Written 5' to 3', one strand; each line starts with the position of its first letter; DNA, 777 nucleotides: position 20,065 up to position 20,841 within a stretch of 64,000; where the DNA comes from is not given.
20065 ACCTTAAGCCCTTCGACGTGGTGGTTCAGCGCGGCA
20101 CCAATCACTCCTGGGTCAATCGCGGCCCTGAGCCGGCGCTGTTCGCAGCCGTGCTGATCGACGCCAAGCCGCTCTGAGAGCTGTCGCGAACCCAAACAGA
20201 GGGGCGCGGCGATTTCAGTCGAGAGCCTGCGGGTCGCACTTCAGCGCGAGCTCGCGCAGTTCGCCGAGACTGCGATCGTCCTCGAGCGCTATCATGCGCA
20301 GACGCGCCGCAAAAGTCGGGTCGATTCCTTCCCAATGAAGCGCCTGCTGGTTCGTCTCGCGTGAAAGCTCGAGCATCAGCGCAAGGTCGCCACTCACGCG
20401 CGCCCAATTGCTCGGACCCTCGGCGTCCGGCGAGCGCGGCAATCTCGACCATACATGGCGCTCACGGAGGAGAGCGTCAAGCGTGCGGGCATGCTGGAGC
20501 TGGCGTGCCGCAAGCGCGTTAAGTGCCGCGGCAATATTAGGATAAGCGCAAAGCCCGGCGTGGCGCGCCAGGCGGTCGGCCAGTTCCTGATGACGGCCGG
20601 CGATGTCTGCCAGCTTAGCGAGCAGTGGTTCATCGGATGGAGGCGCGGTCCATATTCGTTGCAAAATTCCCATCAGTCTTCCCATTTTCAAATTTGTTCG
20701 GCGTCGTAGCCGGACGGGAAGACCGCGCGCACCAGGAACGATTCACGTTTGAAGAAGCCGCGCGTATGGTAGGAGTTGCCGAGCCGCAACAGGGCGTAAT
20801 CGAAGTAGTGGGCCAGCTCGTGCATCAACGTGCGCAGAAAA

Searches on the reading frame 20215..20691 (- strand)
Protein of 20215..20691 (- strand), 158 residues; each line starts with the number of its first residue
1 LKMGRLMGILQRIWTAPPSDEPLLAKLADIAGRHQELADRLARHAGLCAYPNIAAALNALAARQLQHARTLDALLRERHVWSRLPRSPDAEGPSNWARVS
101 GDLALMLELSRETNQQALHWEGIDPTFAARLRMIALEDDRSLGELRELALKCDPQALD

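Call 40: search_protein_families(library=pfam, proteins=[window:20215-20691:-], max_evalue=0.01)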
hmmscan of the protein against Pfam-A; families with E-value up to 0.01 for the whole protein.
window:20215-20691:- (158 aa): 1 family
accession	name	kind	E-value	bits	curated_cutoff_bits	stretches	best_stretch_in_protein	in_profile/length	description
PF20605.4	Antitox_RHH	-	0.0019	18.7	27.2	0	124-150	12-38/50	Antitoxin-like ribbon-helix-helix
